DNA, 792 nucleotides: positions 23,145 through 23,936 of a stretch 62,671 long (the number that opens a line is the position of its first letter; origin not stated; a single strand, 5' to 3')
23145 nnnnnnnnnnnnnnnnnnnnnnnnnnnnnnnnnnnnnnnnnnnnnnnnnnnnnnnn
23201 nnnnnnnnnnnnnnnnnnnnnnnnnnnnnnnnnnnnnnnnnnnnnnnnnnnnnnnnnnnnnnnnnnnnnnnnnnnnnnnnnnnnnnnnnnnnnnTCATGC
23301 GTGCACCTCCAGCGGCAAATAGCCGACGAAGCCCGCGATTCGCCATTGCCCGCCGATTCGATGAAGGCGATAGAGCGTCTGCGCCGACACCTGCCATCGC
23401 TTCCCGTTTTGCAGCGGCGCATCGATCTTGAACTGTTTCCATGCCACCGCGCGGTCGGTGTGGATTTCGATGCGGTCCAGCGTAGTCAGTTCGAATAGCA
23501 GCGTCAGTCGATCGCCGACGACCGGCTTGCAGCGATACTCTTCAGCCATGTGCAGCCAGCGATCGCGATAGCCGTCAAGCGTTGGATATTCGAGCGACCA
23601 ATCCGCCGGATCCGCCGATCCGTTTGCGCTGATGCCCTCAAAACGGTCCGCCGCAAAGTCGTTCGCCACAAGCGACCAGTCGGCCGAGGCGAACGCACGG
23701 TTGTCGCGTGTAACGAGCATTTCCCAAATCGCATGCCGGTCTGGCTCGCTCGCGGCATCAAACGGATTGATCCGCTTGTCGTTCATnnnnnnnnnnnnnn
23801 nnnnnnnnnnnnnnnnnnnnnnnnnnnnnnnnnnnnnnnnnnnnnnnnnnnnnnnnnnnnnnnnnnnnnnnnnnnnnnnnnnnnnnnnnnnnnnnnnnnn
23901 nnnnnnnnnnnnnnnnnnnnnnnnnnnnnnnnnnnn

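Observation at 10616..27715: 17-kb, 14-gene single-strand operon joined by overlapping start/stop codons and headed by a ROK regulator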

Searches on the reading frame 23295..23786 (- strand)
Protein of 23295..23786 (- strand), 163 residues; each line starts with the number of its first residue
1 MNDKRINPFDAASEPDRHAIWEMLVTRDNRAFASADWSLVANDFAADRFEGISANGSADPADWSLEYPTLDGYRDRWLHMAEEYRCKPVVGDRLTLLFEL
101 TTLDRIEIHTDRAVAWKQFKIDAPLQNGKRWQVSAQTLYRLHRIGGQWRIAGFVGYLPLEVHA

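Call 4: search_protein_families(library=pfam, proteins=[window:23295-23786:-], max_evalue=0.01)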
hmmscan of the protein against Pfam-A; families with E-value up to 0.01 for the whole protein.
window:23295-23786:- (163 aa): 0 families

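Call 10: search_protein_families(library=ncbifam, proteins=[window:23295-23786:-], max_evalue=0.001)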
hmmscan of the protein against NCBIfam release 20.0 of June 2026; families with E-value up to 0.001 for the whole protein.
window:23295-23786:- (163 aa): 0 families

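Call 14: find_encoding_contigs(protein=window:23295-23786:-, flank=10000, max_places=6)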
Protein window:23295-23786:- (163 aa): 1 contig read that carries it; 1 place shown.
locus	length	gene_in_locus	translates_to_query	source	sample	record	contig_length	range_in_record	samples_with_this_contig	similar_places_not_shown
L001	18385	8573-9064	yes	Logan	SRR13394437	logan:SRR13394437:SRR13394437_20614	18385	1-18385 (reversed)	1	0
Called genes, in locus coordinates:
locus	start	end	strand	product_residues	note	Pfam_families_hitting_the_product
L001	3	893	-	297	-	?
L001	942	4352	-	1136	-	PF06452:CBM9_1 (weak)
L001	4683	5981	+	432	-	PF00480:ROK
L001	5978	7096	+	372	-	PF02746:MR_MLE_N, PF13378:MR_MLE_C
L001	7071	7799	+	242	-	PF04909:Amidohydro_2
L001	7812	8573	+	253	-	PF04909:Amidohydro_2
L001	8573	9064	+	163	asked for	-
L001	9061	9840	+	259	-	PF02633:Creatininase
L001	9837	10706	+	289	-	PF04909:Amidohydro_2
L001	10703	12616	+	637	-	PF00474:SSF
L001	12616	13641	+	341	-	PF01408:GFO_IDH_MocA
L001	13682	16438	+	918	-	-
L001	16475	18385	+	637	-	?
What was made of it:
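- Checked: An independent gene call on the source contig gives the same genes (call 14).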

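Call 26: find_homologous_proteins(query=window:23295-23786:-, max_evalue=0.001)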
Query window:23295-23786:- (163 aa): 118 proteins with E <= 0.001 among 201 candidates.
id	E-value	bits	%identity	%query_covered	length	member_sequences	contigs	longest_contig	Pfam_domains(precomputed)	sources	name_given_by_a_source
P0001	2.2e-108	377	100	100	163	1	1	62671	-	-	-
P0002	1.5e-60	222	60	100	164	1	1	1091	-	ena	-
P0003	5.1e-60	220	60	100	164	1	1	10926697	-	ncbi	-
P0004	7.8e-58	213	59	98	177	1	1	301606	-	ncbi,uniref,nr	ncbi:hypothetical protein [Aquisphaera insulae]|uniref:hypothetical protein n=1 Tax=Aquisphaera insu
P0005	1.1e-57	213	61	99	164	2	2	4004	-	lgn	-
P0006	1.3e-57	212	58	100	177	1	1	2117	-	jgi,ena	-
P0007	3.7e-57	211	57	99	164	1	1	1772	-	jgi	-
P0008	5.4e-57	210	59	98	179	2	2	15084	-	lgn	-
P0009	1.2e-56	209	57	100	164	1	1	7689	-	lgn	-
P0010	2.7e-56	208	55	99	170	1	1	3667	-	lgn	-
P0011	3.5e-56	208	58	100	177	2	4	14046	-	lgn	-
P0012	4.2e-56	207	56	99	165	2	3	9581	-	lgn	-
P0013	1.2e-55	206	58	98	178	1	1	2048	-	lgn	-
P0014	2.1e-55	205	60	94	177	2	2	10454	-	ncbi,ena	-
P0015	2.7e-55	205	57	94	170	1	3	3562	-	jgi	jgi:hypothetical protein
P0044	5.7e-35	139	45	97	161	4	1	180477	-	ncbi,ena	-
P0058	1.8e-32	130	46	97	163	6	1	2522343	-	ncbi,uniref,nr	ncbi:hypothetical protein [Sinorhizobium fredii]|uniref:hypothetical protein n=1 Tax=Rhizobium fredi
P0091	4.8e-29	119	43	93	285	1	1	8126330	PF01042.27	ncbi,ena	-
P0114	9.3e-22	96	39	94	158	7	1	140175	-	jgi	jgi:hypothetical protein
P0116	2.5e-20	91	38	94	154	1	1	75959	-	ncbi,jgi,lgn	jgi:hypothetical protein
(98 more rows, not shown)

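Call 27: find_encoding_contigs(protein=P0003, flank=10000, max_places=2)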
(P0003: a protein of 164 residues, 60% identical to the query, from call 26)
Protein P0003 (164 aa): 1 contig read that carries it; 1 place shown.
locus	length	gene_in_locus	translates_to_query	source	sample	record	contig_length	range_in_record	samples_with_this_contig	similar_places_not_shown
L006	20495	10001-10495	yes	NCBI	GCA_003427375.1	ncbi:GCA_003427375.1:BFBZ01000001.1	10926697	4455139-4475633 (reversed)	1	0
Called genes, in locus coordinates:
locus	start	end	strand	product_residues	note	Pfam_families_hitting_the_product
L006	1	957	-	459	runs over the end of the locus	PF00578:AhpC-TSA, PF08534:Redoxin, PF00085:Thioredoxin (weak), PF13098:Thioredoxin_2 (weak), PF13905:Thioredoxin_8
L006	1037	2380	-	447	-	PF07221:GlcNAc_2-epim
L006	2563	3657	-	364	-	PF00150:Cellulase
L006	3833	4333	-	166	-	-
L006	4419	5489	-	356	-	PF07963:N_methyl, PF07596:SBP_bac_10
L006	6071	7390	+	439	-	PF00480:ROK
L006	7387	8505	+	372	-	PF02746:MR_MLE_N, PF13378:MR_MLE_C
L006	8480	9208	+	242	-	PF04909:Amidohydro_2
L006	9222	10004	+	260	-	PF04909:Amidohydro_2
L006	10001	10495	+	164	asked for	-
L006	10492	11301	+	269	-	PF02633:Creatininase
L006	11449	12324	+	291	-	PF04909:Amidohydro_2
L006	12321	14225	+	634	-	PF00474:SSF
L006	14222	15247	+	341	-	PF01408:GFO_IDH_MocA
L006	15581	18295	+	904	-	-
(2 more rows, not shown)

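Call 28: find_encoding_contigs(protein=P0058, flank=10000, max_places=2)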
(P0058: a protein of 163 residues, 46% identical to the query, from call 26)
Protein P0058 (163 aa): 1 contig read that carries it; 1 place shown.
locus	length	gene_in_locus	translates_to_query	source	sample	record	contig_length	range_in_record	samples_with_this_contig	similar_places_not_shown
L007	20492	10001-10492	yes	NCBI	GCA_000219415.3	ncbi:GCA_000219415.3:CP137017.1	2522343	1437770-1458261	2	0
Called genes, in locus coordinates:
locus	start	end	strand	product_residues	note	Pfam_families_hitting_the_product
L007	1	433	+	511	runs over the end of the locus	PF00221:Lyase_aromatic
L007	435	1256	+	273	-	PF05013:FGase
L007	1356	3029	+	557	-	PF17391:Urocanase_N, PF01175:Urocanase, PF17392:Urocanase_C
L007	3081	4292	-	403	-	PF12832:MFS_1_like (weak), PF07690:MFS_1 (weak), PF13347:MFS_2, PF07690:MFS_1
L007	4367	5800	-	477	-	PF07364:DUF1485, PF07171:MlrC_C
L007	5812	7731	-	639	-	PF02838:Glyco_hydro_20b (faint), PF00728:Glyco_hydro_20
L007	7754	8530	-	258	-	PF00106:adh_short, PF08659:KR (weak), PF13561:adh_short_C2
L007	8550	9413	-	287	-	PF01418:HTH_6, PF13580:SIS_2 (faint), PF01380:SIS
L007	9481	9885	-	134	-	PF01042:Ribonuc_L-PSP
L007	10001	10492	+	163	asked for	-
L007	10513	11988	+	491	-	PF07364:DUF1485, PF07171:MlrC_C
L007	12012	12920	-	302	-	PF00126:HTH_1, PF03466:LysR_substrate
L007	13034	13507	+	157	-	PF14588:YjgF_endoribonc, PF01042:Ribonuc_L-PSP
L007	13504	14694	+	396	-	PF00266:Aminotran_5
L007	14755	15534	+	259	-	PF00106:adh_short, PF13561:adh_short_C2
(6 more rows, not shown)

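Call 29: find_encoding_contigs(protein=P0091, flank=10000, max_places=2)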
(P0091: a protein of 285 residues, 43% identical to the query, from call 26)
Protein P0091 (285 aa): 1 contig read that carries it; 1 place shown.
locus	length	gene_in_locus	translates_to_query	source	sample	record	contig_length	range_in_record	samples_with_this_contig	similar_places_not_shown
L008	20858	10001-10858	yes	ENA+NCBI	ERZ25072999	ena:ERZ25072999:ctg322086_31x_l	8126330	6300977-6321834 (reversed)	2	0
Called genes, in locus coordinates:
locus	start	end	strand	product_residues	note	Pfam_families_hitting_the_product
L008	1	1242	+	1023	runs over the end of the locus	PF13620:CarboxypepD_reg, PF13715:CarbopepD_reg_2, PF07715:Plug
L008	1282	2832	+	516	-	PF12741:SusD-like, PF12771:SusD-like_2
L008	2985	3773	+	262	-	-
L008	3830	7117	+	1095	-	PF01839:FG-GAP (faint), PF13517:FG-GAP_3, PF07593:UnbV_ASPIC, PF13517:FG-GAP_3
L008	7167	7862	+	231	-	PF03737:RraA-like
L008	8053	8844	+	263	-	PF00106:adh_short, PF08659:KR, PF13561:adh_short_C2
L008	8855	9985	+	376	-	PF13378:MR_MLE_C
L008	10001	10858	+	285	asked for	PF01042:Ribonuc_L-PSP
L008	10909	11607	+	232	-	PF06452:CBM9_1, PF16011:CBM9_2 (faint)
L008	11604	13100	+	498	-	PF00474:SSF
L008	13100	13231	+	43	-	-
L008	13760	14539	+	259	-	PF06439:3keto-disac_hyd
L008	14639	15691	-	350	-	PF12833:HTH_18, PF00165:HTH_AraC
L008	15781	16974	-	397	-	PF01030:Recep_L_domain (faint)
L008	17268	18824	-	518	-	PF00884:Sulfatase, PF01663:Phosphodiest (weak), PF16347:SGSH_C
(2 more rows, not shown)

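Call 31: find_encoding_contigs(protein=P0116, flank=10000, max_places=2)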
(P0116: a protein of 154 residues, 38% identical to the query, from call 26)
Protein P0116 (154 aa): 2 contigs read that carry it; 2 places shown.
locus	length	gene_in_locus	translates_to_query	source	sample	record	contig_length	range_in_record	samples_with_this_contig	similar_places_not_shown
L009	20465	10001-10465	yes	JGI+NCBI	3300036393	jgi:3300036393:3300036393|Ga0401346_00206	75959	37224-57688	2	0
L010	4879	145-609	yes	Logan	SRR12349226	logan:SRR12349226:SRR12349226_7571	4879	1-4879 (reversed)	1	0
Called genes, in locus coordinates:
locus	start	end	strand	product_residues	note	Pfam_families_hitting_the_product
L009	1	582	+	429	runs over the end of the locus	PF00202:Aminotran_3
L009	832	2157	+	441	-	-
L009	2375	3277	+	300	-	PF00528:BPD_transp_1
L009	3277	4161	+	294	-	PF00528:BPD_transp_1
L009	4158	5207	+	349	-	PF01408:GFO_IDH_MocA, PF22725:GFO_IDH_MocA_C3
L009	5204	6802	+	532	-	PF07969:Amidohydro_3, PF01979:Amidohydro_1 (weak)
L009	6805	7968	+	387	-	PF01168:Ala_racemase_N, PF14031:D-ser_dehydrat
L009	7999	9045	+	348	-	PF10282:Lactonase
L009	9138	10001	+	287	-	PF09339:HTH_IclR, PF01614:IclR_C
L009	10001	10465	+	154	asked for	-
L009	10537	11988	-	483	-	PF03069:FmdA_AmdA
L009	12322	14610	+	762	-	PF14525:AraC_binding_2, PF12833:HTH_18, PF00165:HTH_AraC (weak), PF03069:FmdA_AmdA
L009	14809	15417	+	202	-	PF07615:Ykof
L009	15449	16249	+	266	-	PF00528:BPD_transp_1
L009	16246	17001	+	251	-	PF00005:ABC_tran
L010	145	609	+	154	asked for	-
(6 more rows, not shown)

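Call 32: find_encoding_contigs(protein=P0044, flank=10000, max_places=2)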
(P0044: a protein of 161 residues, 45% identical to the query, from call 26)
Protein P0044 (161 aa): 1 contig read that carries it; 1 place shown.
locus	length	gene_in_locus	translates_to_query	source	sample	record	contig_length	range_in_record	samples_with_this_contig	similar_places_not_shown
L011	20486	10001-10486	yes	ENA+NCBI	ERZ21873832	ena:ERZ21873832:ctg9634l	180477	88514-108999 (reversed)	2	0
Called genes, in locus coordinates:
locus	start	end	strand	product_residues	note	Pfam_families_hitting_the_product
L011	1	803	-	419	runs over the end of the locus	PF01547:SBP_bac_1, PF13416:SBP_bac_8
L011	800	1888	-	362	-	PF00356:LacI, PF00532:Peripla_BP_1, PF13377:Peripla_BP_3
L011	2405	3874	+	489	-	PF22848:ASD1_dom, PF06964:Alpha-L-AF_C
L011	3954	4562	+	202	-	PF01081:Aldolase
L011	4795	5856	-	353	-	PF01168:Ala_racemase_N, PF14031:D-ser_dehydrat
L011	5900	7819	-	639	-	PF02838:Glyco_hydro_20b, PF00728:Glyco_hydro_20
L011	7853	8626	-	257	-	PF00106:adh_short, PF13561:adh_short_C2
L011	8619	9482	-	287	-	PF01418:HTH_6, PF13580:SIS_2 (faint), PF01380:SIS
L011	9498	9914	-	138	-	PF01042:Ribonuc_L-PSP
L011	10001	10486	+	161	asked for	-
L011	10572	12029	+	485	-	PF07364:DUF1485, PF07171:MlrC_C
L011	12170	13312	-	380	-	PF02463:SMC_N (faint), PF00005:ABC_tran, PF13304:AAA_21 (faint), PF17912:OB_MalK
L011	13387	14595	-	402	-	PF01547:SBP_bac_1, PF13416:SBP_bac_8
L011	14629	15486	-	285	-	PF00528:BPD_transp_1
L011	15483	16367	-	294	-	PF00528:BPD_transp_1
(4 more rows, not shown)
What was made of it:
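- Another is GH20-SDR-RpiR-RidA | NTF2 (calls 28, 32). A lactonase and sugar ABC or GH20 genes accompany the same NTF2 family elsewhere (calls 28, 31, 32).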

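Call 33: find_encoding_contigs(protein=P0114, flank=10000, max_places=2)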
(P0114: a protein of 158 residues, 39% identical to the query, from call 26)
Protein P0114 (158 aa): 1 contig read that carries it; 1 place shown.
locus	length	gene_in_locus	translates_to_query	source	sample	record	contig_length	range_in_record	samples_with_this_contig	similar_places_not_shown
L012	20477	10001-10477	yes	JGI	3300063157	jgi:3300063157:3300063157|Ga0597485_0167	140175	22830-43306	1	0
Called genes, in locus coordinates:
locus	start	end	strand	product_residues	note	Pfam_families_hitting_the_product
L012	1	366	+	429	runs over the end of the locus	PF00202:Aminotran_3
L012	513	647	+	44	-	-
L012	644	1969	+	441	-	-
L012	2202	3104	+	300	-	PF00528:BPD_transp_1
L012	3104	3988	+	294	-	PF00528:BPD_transp_1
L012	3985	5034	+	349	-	PF01408:GFO_IDH_MocA, PF22725:GFO_IDH_MocA_C3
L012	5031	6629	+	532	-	PF07969:Amidohydro_3, PF01979:Amidohydro_1 (weak)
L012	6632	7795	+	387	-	PF01168:Ala_racemase_N, PF14031:D-ser_dehydrat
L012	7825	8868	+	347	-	PF10282:Lactonase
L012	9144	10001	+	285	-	PF09339:HTH_IclR, PF01614:IclR_C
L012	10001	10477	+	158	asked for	-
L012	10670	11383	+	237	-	PF13505:OMP_b-brl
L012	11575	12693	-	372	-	-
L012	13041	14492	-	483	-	PF03069:FmdA_AmdA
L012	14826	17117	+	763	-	PF14525:AraC_binding_2, PF12833:HTH_18, PF00165:HTH_AraC (weak), PF03069:FmdA_AmdA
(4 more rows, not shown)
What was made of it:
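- Closest known: ong pathway for C1-oxidised chitin products. Same: The window's NTF2-like family is found beside OngB-like and OngC-like genes in other bacteria (calls 31-33).
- One set is Gfo, a D-aminoacylase-like Amidohydro_3, a D-Ser-dehydratase-like PLP enzyme, a lactonase and NTF2 (calls 31, 33).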

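Call 68: find_related_loci(query=A3, collection=metagenome_contigs, flank=10000)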
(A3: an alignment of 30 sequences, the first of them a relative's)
Query A3 (163 aa) in metagenome_contigs; peptide patterns used: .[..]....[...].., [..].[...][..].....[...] (x = any residue, [..] = any of these).
600 stretches matched a pattern (row limit reached: there are more); 347 encode a relative of the query (tblastn E <= 1e-3); the best 80 are kept; 80 distinct loci.
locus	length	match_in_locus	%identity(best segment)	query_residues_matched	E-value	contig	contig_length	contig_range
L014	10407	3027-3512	62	1-161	2e-62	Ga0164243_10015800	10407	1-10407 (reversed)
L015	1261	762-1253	58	1-163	1e-64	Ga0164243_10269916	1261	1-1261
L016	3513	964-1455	55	1-163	6e-59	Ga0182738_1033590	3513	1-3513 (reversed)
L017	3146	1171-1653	57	1-160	4e-58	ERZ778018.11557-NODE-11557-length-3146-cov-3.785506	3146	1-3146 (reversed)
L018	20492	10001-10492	55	1-163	5e-58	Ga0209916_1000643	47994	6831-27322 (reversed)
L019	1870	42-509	56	6-160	2e-56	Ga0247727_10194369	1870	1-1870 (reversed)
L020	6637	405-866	56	7-160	5e-55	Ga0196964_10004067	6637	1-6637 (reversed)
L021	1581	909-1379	51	3-160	2e-52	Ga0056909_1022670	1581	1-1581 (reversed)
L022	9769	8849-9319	49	1-158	2e-45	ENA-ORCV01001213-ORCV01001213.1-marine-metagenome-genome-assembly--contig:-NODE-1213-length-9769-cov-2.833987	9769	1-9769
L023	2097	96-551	50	7-160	3e-43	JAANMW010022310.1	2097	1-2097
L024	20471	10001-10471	47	1-158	8e-42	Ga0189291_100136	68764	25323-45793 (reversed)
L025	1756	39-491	52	6-158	1e-42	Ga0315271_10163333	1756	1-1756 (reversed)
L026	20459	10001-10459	48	7-158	5e-42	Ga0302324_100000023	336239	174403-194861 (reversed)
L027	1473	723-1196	43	3-159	3e-41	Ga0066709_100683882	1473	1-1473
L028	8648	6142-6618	44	1-161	5e-40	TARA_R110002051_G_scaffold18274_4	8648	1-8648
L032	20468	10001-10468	41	6-161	2e-38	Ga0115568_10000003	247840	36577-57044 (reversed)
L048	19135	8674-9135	43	7-161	8e-37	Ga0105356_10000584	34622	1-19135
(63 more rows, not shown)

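Call 74: search_protein_families(library=pfam, proteins=[L032:1332-2393:+, L032:2398-3531:+, L032:3535-4935:+, L032:13460-14179:-, L032:14215-15567:+, L032:16780-18843:+, L032:18849-19985:-, L048:10994-11929:+, L048:12409-15030:+, L048:15202-16743:+], max_evalue=0.001)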
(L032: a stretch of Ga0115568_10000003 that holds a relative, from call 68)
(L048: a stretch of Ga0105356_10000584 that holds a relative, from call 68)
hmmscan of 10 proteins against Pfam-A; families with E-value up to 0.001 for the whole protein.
L032:1332-2393:+ (353 aa): 1 family
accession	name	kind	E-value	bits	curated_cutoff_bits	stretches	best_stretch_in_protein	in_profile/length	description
PF13557.12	Phenol_MetA_deg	-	1.4e-17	65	22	2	206-308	123-242/242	Putative MetA-pathway of phenol degradation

L032:2398-3531:+ (377 aa): 2 families
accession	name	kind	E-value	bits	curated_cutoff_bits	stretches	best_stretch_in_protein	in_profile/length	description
PF13508.13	Acetyltransf_7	-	0.00033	21.4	27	0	308-359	31-77/84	Acetyltransferase (GNAT) domain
PF00583.31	Acetyltransf_1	-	0.00056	20.6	20.7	0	304-359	57-111/116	Acetyltransferase (GNAT) family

L032:3535-4935:+ (466 aa): 5 families
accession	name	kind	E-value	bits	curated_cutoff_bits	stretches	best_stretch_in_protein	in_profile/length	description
PF12631.12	MnmE_helical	-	6.8e-51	173.8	40.1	1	128-463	1-211/211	MnmE helical domain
PF10396.14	TrmE_N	-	1.2e-36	125.9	29.8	1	6-125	1-117/117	GTP-binding protein TrmE N-terminus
PF01926.29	MMR_HSR1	-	2.3e-23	82.9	21.9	1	224-337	2-113/113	50S ribosome-binding GTPase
PF02421.24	FeoB_N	-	1.5e-07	31.5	27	1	224-287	3-65/156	Ferrous iron transport protein B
PF03193.22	RsgA_GTPase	-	4.3e-05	23.8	30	0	223-254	108-139/174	RsgA GTPase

L032:13460-14179:- (239 aa): 0 families

L032:14215-15567:+ (450 aa): 4 families
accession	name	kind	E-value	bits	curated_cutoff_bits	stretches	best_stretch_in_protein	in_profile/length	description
PF00266.25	Aminotran_5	-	6.8e-44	150.8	21.5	1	131-438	46-369/371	Aminotransferase class-V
PF01053.26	Cys_Met_Meta_PP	-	7.9e-10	38.3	27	1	161-289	83-201/381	Cys/Met metabolism PLP-dependent enzyme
PF00155.27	Aminotran_1_2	-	1e-09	38.6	19.7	1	87-269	2-194/361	Aminotransferase class I and II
PF01041.23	DegT_DnrJ_EryC1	-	4.4e-08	33.2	19.8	1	134-266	30-151/360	DegT/DnrJ/EryC1/StrS aminotransferase family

L032:16780-18843:+ (687 aa): 1 family
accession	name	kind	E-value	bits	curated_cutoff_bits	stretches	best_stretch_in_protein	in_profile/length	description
PF01804.23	Penicil_amidase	-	5e-109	366.7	21.3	1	26-676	1-673/675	Penicillin amidase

L032:18849-19985:- (378 aa): 7 families
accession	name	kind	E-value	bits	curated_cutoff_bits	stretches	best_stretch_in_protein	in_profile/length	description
PF00534.26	Glycos_transf_1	-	5.2e-35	120.9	26.4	1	192-351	8-171/172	Glycosyl transferases group 1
PF13439.12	Glyco_transf_4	-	1e-34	120.5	28.5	1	11-181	1-170/170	Glycosyltransferase Family 4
PF13692.12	Glyco_trans_1_4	-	1.2e-29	103.8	27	1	200-338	2-142/142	Glycosyl transferases group 1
PF13579.12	Glyco_trans_4_4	-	2.7e-20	73.7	29.7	1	12-175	1-157/158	Glycosyl transferase 4-like domain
PF13477.12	Glyco_trans_4_2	-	3.8e-14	53.5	23.4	1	7-153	3-139/139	Glycosyl transferase 4-like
PF20706.3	GT4-conflict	-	7.7e-11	42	26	1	258-309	267-318/385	Family 4 Glycosyltransferase in conflict systems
PF08323.17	Glyco_transf_5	-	0.00028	21.1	22.7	0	8-73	10-78/239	Starch synthase catalytic domain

L048:10994-11929:+ (311 aa): 1 family
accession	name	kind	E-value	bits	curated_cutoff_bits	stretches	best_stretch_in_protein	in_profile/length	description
PF00294.29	PfkB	-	3.7e-42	145.1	25.8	1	19-297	28-298/302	pfkB family carbohydrate kinase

L048:12409-15030:+ (873 aa): 3 families
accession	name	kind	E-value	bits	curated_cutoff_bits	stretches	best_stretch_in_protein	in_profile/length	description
PF00593.30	TonB_dep_Rec_b-barrel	-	1.2e-44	154.4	27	1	405-841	19-436/436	TonB dependent receptor-like, beta-barrel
PF14905.12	OMP_b-brl_3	-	3.4e-23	82.8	27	1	532-856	76-388/408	Outer membrane protein beta-barrel family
PF07715.20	Plug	-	6.9e-16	59.1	23.9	1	65-175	2-107/107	TonB-dependent Receptor Plug Domain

L048:15202-16743:+ (513 aa): 1 family
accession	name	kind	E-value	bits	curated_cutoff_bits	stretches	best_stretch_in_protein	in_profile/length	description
PF04820.20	Trp_halogenase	-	1.7e-118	396.8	21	1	10-467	1-450/458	Tryptophan halogenase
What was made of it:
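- Locus L048 carries a PfkB kinase beside RraA (call 74). The marine seven-gene module stands alone among housekeeping genes, with no glycosidase (call 74).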
